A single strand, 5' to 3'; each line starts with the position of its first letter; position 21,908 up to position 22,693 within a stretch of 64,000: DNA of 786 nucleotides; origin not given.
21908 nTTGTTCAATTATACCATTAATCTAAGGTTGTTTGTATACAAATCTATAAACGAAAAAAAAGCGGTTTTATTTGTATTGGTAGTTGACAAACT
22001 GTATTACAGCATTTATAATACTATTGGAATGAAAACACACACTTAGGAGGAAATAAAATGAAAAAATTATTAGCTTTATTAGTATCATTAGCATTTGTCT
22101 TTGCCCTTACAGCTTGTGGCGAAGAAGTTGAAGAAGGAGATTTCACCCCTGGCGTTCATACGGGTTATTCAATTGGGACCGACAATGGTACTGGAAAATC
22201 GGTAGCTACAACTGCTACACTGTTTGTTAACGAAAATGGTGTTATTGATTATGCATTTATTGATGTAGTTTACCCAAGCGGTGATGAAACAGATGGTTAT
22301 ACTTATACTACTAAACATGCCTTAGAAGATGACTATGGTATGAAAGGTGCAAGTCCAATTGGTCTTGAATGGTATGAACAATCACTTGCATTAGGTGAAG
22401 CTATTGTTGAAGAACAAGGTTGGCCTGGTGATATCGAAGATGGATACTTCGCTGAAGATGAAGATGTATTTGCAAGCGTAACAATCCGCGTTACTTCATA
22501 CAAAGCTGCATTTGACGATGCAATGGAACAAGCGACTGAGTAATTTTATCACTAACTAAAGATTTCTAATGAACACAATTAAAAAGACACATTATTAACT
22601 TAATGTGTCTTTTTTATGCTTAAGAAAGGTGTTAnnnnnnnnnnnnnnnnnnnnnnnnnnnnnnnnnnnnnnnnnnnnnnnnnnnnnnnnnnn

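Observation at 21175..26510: ApbE-centred extracytosolic flavinylation / electron-transfer island with an unusual parts list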

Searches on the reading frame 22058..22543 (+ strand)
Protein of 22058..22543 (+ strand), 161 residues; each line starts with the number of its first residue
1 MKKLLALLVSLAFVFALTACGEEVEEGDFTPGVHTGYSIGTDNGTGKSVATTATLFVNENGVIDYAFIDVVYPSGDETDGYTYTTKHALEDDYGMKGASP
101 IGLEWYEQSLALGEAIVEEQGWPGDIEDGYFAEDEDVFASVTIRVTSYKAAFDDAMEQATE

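Call 3: search_protein_families(library=pfam, proteins=[window:22058-22543:+], max_evalue=0.01)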
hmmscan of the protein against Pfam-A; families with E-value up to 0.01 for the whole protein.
window:22058-22543:+ (161 aa): 0 families

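Call 4: search_protein_families(library=ncbifam, proteins=[window:22058-22543:+], max_evalue=0.01)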
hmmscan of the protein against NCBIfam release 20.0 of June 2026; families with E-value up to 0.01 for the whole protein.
window:22058-22543:+ (161 aa): 1 family
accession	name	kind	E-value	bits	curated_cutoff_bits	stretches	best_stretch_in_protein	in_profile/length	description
NF047408.1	SA0632_fam_LP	equivalog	0.009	15.6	70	0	1-25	1-23/68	SA0632 family lipoprotein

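Call 9: find_homologous_proteins(query=window:22058-22543:+, max_evalue=0.001)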
Query window:22058-22543:+ (161 aa): 5 proteins with E <= 0.001 among 140 candidates.
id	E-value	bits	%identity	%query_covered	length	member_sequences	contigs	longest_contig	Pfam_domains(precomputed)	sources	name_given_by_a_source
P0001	3.4e-100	350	99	100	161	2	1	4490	-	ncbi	ncbi:MAG: hypothetical protein ACOC1L_04505 [Bacillota bacterium]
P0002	4.8e-90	317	90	100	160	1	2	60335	-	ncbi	ncbi:MAG: hypothetical protein ACOCU2_01420 [Bacillota bacterium]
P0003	2.2e-83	296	84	100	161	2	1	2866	-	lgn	-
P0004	1.6e-75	270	77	100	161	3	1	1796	-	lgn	-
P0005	2.6e-15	75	38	99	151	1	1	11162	-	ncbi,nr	ncbi:MAG: hypothetical protein PHE54_03675 [Bacilli bacterium]|nr:hypothetical protein [Bacilli bact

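Call 10: find_encoding_contigs(protein=P0002, flank=10000, max_places=3)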
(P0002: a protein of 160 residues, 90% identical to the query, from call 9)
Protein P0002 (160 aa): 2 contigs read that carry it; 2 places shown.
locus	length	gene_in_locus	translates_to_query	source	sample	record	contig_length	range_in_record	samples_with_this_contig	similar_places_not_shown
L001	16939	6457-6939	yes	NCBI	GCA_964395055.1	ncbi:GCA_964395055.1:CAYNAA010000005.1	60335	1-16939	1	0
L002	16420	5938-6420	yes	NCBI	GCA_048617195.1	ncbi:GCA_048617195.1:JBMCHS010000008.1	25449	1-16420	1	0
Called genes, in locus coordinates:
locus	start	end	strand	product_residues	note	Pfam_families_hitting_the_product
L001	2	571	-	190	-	?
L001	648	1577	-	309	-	PF01966:HD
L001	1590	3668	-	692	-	PF17999:PulA_N1, PF02922:CBM_48, PF00128:Alpha-amylase (weak)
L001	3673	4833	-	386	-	PF01743:PolyA_pol, PF12627:PolyA_pol_RNAbd, PF13735:tRNA_NucTran2_2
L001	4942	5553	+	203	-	PF01205:Impact_N, PF09186:DUF1949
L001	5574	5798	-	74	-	PF06612:DUF1146 (weak)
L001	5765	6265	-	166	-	PF07009:NusG_II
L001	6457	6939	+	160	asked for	-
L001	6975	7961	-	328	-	PF03116:NQR2_RnfD_RnfE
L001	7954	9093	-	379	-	PF13183:Fer4_8 (faint), PF13534:Fer4_17 (faint), PF17179:Fer4_22 (faint), PF00037:Fer4 (faint), PF12797:Fer4_2 (faint), PF12838:Fer4_7 (weak), PF13187:Fer4_9 (weak)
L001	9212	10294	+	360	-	PF02424:ApbE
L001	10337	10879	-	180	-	PF07456:Hpre_diP_synt_I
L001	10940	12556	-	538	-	PF00563:EAL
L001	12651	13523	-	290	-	PF02645:DegV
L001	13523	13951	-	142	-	-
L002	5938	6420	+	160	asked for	-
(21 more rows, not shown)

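Call 11: find_encoding_contigs(protein=P0005, flank=10000, max_places=3)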
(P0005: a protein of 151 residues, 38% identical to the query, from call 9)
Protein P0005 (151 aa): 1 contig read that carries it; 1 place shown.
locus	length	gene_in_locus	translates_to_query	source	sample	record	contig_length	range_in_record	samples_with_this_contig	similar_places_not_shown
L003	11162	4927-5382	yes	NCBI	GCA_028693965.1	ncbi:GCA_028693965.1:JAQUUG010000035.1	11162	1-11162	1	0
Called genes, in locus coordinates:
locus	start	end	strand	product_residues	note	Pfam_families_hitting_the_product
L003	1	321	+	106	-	?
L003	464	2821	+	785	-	PF07963:N_methyl (weak)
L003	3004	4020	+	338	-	PF02424:ApbE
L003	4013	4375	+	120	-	PF07009:NusG_II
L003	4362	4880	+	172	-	PF07456:Hpre_diP_synt_I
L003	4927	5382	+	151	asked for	-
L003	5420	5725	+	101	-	PF00005:ABC_tran, PF13304:AAA_21 (weak)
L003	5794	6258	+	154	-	PF01252:Peptidase_A8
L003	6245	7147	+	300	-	PF01479:S4 (weak), PF00849:PseudoU_synth_2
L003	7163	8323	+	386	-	PF01694:Rhomboid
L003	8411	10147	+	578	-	PF07963:N_methyl (weak)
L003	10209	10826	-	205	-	PF01726:LexA_DNA_bind, PF12802:MarR_2 (weak), PF13412:HTH_24 (faint), PF00717:Peptidase_S24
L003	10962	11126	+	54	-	-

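Call 18: search_solved_structures(query=A1, max_evalue=10, show_alignments=3)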
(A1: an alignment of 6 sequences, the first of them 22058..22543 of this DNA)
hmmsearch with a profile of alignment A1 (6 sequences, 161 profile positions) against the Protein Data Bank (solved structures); distinct sequences matched with E-value up to 10: 3.
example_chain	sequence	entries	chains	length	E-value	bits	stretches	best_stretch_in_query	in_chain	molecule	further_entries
2kzx_A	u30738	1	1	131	0.00082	22.6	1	51-159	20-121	Uncharacterized protein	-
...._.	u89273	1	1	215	1.3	12.1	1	42-88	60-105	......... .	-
8v57_A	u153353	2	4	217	1.3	12.1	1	42-88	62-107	Cathepsin K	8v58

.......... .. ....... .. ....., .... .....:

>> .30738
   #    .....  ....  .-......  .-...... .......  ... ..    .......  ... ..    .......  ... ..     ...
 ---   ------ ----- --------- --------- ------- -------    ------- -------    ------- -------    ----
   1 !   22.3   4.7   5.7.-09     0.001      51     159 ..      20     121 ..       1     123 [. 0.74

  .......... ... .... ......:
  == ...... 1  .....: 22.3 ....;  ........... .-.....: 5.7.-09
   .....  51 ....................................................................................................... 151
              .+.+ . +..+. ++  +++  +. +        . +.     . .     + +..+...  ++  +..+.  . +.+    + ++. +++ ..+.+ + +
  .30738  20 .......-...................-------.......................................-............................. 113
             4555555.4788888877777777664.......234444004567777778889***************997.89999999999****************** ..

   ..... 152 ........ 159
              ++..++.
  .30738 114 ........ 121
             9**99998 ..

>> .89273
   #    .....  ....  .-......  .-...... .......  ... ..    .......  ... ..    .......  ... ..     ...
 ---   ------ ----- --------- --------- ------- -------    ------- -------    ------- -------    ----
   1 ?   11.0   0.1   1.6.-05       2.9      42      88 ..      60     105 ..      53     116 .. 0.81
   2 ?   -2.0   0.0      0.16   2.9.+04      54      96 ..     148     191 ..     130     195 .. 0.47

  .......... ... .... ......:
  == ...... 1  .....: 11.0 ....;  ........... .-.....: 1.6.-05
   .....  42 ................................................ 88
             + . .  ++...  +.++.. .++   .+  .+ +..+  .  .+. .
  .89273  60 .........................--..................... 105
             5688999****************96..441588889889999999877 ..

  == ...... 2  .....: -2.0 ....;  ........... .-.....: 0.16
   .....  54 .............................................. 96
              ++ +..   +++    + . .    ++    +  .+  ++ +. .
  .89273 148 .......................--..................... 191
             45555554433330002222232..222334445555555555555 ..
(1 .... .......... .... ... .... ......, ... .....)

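Call 19: search_protein_families(library=pfam, alignment_id=A1, max_evalue=10)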
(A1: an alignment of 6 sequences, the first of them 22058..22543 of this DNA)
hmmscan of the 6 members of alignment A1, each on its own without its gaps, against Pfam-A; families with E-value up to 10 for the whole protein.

A. member 1, window:22058-22543:+ (161 aa): 0 families

B. families by the number of members that match (of 6 scanned): 3 families
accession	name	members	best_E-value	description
PF04205.19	FMN_bind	1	0.02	FMN-binding domain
PF13485.12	Peptidase_MA_2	1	0.051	Peptidase MA superfamily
PF19615.4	DUF6120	1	0.27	Family of unknown function (DUF6120)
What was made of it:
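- On Pfam FMN_bind (PF04205) / ApbE substrates: No hit for the window protein even at E<=10 (call 19).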

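Call 65: predict_structure(alignment_id=A1)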
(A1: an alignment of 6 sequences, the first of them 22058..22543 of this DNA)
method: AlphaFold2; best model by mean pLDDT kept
length: 161 residues; sequences in the alignment: 6
mean_pLDDT: 52.4   pTM: 0.49
mean pLDDT of the five models: 52.4, 46.5, 38.8, 38.3, 37.3
residues with pLDDT >= 90: 0; 70-90: 33; 50-70: 45; < 50: 83
segments of 3 or more residues with pLDDT < 50: 1-23, 87-146
pLDDT, mean of each block of 10 residues (from residue 1): 38 35 61 79 64 72 63 64 52 39 46 43 31 26 47 75 74
secondary structure, 60 per line:
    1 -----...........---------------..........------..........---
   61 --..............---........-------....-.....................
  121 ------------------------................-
elements in order: H6-16 E32-41 E48-57 E63-76 E80-87 H95-98 H100-120 H145-160
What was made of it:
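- The lipoprotein structure model was poor (pLDDT 52, call 65).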

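Call 68: search_solved_structures(query=A5, max_evalue=1, show_alignments=3)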
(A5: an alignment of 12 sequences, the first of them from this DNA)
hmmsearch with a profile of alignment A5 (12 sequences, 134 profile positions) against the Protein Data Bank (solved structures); distinct sequences matched with E-value up to 1: 1.
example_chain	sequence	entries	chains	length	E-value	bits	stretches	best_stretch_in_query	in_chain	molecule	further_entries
2kzx_A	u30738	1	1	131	3.7e-09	40.3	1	5-133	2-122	Uncharacterized protein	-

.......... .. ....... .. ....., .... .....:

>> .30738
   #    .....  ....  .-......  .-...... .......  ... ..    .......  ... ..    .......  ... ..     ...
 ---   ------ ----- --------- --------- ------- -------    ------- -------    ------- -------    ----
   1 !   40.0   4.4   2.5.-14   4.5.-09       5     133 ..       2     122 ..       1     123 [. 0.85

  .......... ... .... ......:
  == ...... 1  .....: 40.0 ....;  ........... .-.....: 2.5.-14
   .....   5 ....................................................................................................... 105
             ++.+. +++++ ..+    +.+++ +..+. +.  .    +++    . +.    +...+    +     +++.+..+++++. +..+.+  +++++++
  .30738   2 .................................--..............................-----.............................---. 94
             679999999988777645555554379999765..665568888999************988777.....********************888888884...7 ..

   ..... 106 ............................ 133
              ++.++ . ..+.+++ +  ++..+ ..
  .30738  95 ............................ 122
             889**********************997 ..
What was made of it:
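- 22463..22483 (+): Variant flavinylation motif D136-V-F-A-S-V-T142, with T142 the predicted FMN acceptor. Aligned to DAISGAT of PDB 2kzx_A (calls 18, 68).
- The type-A profile matches PDB 2kzx_A over its full length at E=3.7e-9 (call 68).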

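Call 69: search_protein_families(library=pfam, alignment_id=A5, max_evalue=1)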
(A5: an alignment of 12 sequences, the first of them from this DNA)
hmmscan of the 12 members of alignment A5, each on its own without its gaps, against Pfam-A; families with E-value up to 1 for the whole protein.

A. member 1, seq(141 aa): 1 family
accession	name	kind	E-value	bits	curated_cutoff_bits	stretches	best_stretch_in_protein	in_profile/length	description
PF13485.12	Peptidase_MA_2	-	0.093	13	32.4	1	69-106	9-46/201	Peptidase MA superfamily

B. families by the number of members that match (of 12 scanned): 7 families
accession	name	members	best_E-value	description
PF04205.19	FMN_bind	3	0.0068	FMN-binding domain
PF13988.11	DUF4225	2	0.059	Protein of unknown function (DUF4225)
PF02563.21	Poly_export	1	0.029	Polysaccharide biosynthesis/export protein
PF20773.4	InhA-like_MAM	1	0.035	Immune inhibitor A-like, MAM domain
PF13485.12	Peptidase_MA_2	1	0.093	Peptidase MA superfamily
PF03006.26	HlyIII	1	0.19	Haemolysin-III related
PF19615.4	DUF6120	1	0.24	Family of unknown function (DUF6120)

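Call 76: fold_search(model_id=the predicted structure, library=pdb)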
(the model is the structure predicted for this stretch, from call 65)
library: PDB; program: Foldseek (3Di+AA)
matches with E <= 10: 910; with E <= 0.001: 0
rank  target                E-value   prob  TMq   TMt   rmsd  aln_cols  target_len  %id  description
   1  8ban_B                3.9e-02  0.20  0.15  0.10  16.8       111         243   13  Secretagogin (mouse) in complex with its target peptide from SNAP-25 (released 2024-04-03)
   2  4u2v_A                5.0e-02  0.16  0.14  0.09  15.4       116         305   15  Bak BH3-in-Groove dimer (GFP) (released 2014-09-10)
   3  8ban_A                6.7e-02  0.15  0.14  0.10  16.6       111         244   13  Secretagogin (mouse) in complex with its target peptide from SNAP-25 (released 2024-04-03)
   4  6wvg_A                7.5e-02  0.16  0.16  0.09  16.8       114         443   15  human CD53 (released 2020-09-16)
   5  4w73_A                9.0e-02  0.20  0.15  0.11  15.5        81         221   11  Crystal Structure of Full-Length Split GFP Mutant E115C/T118H Disulfide Dimer P 21 21 21 (released 2015-02-18)
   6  4w6f_B                9.5e-02  0.20  0.15  0.11  14.7        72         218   12  Crystal Structure of Full-Length Split GFP Mutant K26C Disulfide Dimer, P 32 2 1 Space Group, Form 2 (released 2015-02-18)
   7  6wvb                  1.0e-01  0.12  0.14  0.06  18.8       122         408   11  Takifugu rubripes VKOR-like with warfarin (released 2020-11-11)
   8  4w6u_A                1.1e-01  0.18  0.15  0.11  14.6        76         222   12  Crystal Structure of Full-Length Split GFP Mutant E115H/T118H With Nickel Mediated Crystal Contacts, P 21 21 21 Space  (released 2015-02-18)
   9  6q0r_C                1.1e-01  0.18  0.20  0.18  19.2       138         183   11  Structure of DDB1-DDA1-DCAF15 complex bound to E7820 and RBM39 (released 2019-11-13)
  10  1qyo                  1.1e-01  0.15  0.15  0.11  17.4        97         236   13  Anaerobic precylization intermediate crystal structure for S65G Y66G GFP variant (released 2003-09-30)
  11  4w6m_A                1.3e-01  0.14  0.14  0.11  17.0        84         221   15  Crystal Structure of Full-Length Split GFP Mutant D117C Disulfide Dimer, P 63 Space Group (released 2015-02-18)
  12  6q0v_C                1.4e-01  0.18  0.20  0.18  18.6       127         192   11  Structure of DDB1-DDA1-DCAF15 complex bound to tasisulam and RBM39 (released 2019-11-13)
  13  4w6r_L                1.6e-01  0.15  0.15  0.12  14.8        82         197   12  Crystal Structure of Full-Length Split GFP Mutant D102C Disulfide Dimer, P 1 Space Group (released 2015-02-18)
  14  8iz1                  1.7e-01  0.20  0.16  0.12  15.2        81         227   11  Single excitation and two emissions pH sensor protein (SITE-pHorin)_C203E_pH5.0 (released 2024-10-09)
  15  6b9c                  1.7e-01  0.14  0.15  0.11  17.1        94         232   14  Superfolder Green Fluorescent Protein with 4-nitro-L-phenylalanine at the chromophore (position 66) (released 2018-10-17)
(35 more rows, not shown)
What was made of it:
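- Tried and rejected: The Foldseek matches (GFP, secretagogin and others) are meaningless and were discarded (calls 65, 76).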

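Call 86: search_protein_representatives(alignment_id=A1)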
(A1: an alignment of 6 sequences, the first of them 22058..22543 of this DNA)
Query: 6 sequences, 161 profile positions. Proteins with E-value up to 0.001 (for the whole library): 1180; up to 1e-10: 506; up to 1e-30: 28. The best 150 are listed.
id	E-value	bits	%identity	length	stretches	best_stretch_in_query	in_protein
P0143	1.4e-85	301.4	-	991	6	34-161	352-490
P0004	4.6e-84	296.5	-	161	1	1-161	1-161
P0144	4.8e-79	280.2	-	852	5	25-159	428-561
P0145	1.2e-62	226.8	-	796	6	2-160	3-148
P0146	5.2e-59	215.0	-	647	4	37-159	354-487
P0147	1.0e-56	207.6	-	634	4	21-157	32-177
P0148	1.5e-50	187.5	-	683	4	42-159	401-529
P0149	1.7e-44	167.8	-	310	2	1-159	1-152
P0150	2.6e-44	167.2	-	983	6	41-155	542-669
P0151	1.1e-40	155.5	-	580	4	43-155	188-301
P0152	1.3e-39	151.9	-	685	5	32-159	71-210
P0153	3.9e-39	150.4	-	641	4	42-156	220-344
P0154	1.4e-38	148.6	-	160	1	1-159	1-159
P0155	8.0e-38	146.2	-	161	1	1-159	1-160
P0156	6.7e-37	143.2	-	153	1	1-160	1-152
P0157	1.7e-36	141.8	-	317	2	3-160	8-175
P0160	3.2e-35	137.7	-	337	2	1-159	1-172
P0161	2.5e-34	134.8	-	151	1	1-159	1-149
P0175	1.9e-29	118.9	-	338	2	1-160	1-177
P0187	1.2e-27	113.1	-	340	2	1-159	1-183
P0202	3.1e-26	108.5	-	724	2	1-155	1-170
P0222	1.7e-24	102.8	-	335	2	1-159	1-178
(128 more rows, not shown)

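Call 91: list_cluster_members(proteins=[P0149, P0157, P0160, P0175, P0187, P0154, P0161, P0143, P0202, P0222])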
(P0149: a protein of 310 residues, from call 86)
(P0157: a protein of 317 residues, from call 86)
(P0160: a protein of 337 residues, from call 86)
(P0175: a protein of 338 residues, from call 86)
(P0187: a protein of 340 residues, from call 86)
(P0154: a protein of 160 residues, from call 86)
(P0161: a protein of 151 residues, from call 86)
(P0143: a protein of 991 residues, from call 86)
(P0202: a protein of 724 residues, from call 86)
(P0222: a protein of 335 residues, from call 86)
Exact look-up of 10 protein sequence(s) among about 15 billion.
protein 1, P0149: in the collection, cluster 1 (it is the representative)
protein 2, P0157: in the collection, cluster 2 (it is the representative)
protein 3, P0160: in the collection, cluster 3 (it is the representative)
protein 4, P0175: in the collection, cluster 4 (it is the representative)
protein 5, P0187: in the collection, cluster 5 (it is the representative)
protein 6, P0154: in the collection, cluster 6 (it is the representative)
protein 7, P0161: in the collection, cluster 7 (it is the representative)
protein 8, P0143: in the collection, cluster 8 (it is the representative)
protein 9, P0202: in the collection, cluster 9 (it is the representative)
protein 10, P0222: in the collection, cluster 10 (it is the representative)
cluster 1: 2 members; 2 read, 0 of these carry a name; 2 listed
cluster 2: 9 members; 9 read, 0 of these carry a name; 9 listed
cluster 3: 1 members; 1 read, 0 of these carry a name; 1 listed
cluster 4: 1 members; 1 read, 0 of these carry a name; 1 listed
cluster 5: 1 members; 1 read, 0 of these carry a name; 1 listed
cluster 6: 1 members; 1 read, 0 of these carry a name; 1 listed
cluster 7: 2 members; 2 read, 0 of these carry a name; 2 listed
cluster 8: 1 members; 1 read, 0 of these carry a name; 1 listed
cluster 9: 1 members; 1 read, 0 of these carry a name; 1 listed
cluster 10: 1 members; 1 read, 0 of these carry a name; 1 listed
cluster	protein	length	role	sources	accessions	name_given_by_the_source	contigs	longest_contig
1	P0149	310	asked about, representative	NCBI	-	-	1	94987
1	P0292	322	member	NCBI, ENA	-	-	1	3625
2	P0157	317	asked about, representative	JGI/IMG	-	-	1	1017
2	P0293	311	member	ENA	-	-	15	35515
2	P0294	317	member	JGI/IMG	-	-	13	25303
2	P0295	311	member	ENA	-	-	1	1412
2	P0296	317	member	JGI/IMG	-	-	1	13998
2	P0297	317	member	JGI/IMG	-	-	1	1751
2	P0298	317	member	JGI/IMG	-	-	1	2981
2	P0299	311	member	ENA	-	-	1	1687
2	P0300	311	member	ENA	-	-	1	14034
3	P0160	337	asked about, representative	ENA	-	-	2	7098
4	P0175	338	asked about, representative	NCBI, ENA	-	-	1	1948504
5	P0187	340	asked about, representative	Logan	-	-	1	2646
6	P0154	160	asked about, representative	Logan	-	-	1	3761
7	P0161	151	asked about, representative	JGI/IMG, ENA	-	-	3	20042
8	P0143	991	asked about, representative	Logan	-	-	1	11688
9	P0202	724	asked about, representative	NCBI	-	-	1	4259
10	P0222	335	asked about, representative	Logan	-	-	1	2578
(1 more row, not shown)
